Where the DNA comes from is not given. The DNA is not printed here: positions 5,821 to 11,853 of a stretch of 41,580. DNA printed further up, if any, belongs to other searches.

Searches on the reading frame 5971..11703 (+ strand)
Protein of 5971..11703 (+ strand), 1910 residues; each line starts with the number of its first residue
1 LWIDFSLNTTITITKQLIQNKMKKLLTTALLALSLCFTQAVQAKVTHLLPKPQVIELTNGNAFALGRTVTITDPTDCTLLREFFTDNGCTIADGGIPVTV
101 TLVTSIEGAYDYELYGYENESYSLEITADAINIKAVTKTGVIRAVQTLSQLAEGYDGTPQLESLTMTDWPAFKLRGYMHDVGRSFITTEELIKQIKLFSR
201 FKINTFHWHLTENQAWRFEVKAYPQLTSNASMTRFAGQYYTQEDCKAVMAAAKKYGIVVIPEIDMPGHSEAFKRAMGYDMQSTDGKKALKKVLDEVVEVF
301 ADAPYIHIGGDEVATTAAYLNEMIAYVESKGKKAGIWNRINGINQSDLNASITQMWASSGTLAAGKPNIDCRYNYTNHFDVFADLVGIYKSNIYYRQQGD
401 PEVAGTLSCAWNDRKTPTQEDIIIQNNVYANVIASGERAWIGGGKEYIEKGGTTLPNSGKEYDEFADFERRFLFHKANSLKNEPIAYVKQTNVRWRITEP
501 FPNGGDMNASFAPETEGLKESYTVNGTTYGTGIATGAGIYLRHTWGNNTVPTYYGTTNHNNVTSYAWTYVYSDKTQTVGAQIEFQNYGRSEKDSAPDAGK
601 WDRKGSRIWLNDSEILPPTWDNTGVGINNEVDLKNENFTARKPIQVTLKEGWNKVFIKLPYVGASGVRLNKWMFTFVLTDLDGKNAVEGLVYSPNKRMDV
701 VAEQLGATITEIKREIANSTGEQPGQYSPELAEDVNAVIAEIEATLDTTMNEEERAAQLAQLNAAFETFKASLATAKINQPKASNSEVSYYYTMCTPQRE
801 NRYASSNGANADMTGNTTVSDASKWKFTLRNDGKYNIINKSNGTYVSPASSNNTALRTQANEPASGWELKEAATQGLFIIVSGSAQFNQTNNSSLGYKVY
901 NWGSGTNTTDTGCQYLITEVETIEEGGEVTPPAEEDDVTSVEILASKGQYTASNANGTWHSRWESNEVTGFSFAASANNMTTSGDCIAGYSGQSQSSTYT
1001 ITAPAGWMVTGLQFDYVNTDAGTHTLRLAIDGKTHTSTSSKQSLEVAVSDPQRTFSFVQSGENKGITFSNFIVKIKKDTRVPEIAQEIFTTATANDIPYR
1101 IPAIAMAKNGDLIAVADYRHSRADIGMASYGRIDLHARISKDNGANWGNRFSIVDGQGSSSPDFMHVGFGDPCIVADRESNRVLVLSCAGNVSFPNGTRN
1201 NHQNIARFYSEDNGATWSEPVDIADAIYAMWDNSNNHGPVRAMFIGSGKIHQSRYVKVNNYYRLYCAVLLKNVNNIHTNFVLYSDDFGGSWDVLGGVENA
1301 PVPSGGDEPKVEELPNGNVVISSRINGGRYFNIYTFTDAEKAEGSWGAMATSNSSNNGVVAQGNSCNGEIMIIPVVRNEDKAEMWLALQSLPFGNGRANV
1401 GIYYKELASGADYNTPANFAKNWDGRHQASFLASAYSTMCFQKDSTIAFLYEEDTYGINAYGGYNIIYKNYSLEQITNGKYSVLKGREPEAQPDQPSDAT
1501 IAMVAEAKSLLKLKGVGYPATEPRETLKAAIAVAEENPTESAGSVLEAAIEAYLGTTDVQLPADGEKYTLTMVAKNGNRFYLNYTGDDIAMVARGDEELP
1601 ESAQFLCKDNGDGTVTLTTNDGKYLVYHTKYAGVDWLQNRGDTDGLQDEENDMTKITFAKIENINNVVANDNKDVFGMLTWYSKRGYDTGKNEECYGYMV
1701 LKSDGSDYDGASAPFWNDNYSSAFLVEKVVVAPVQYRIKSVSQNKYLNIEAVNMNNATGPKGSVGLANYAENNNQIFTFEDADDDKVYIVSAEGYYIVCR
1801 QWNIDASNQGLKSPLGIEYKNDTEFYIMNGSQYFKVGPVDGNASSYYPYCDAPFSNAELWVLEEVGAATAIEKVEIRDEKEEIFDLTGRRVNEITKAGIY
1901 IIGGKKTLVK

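Call 10: search_protein_families(library=pfam, proteins=[window:5971-11703:+])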
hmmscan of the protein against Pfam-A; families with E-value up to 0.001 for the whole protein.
window:5971-11703:+ (1910 aa): 6 families
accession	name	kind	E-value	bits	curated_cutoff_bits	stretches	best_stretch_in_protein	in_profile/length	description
PF00728.28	Glyco_hydro_20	-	6.1e-40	138.1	22.3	2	172-276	1-111/348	Glycosyl hydrolase family 20, catalytic domain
PF02838.20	Glyco_hydro_20b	-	3.4e-11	44.4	26.1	1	47-169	3-124/124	Glycosyl hydrolase family 20, domain 2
PF13088.12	BNR_2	-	9e-09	35.5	31.4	1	1138-1389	23-241/277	BNR repeat-like domain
PF14200.12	RicinB_lectin_2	-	4.2e-08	34.2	25.6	0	1735-1794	14-69/89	Ricin-type beta-trefoil lectin domain-like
PF14845.11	Glycohydro_20b2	-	6.4e-08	33.8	27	1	113-151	91-130/130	beta-acetyl hexosaminidase like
PF02012.26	BNR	-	0.00018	21.4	27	0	1208-1218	1-11/12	BNR/Asp-box repeat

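Call 78: find_encoding_contigs(protein=window:5971-11703:+, flank=3000, max_places=8)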
Protein window:5971-11703:+ (1910 aa): no gene with exactly this product is on record in the collection.

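Call 80: find_encoding_contigs(protein=window:6034-11703:+, flank=3000, max_places=8)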
Protein window:6034-11703:+ (1889 aa): 4 contigs read that carry it; 3 places shown.
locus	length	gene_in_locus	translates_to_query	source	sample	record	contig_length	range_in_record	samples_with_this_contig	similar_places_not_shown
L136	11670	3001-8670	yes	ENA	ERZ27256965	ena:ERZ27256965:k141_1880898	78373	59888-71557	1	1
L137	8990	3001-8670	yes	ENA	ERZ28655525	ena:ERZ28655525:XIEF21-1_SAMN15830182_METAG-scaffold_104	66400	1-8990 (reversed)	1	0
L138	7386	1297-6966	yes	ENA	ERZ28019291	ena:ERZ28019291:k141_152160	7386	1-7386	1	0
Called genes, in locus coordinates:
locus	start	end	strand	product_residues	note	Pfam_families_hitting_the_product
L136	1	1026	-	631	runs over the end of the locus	PF00270:DEAD, PF00271:Helicase_C, PF16124:RecQ_Zn_bind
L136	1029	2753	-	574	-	PF01368:DHH, PF02272:DHHA1, PF17768:RecJ_OB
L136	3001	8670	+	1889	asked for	PF02838:Glyco_hydro_20b, PF14845:Glycohydro_20b2, PF00728:Glyco_hydro_20, PF14200:RicinB_lectin_2 (faint), PF13088:BNR_2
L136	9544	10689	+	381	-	PF01757:Acyl_transf_3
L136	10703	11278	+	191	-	-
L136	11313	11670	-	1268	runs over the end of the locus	PF01835:MG2 (faint), PF08238:Sel1 (faint)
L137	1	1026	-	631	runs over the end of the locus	PF00270:DEAD, PF00271:Helicase_C, PF16124:RecQ_Zn_bind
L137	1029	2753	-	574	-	PF01368:DHH, PF02272:DHHA1, PF17768:RecJ_OB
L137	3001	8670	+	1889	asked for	PF02838:Glyco_hydro_20b, PF14845:Glycohydro_20b2, PF00728:Glyco_hydro_20, PF14200:RicinB_lectin_2 (faint), PF13088:BNR_2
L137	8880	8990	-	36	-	?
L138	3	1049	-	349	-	?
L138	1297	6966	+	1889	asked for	PF02838:Glyco_hydro_20b, PF14845:Glycohydro_20b2, PF00728:Glyco_hydro_20, PF14200:RicinB_lectin_2 (faint), PF13088:BNR_2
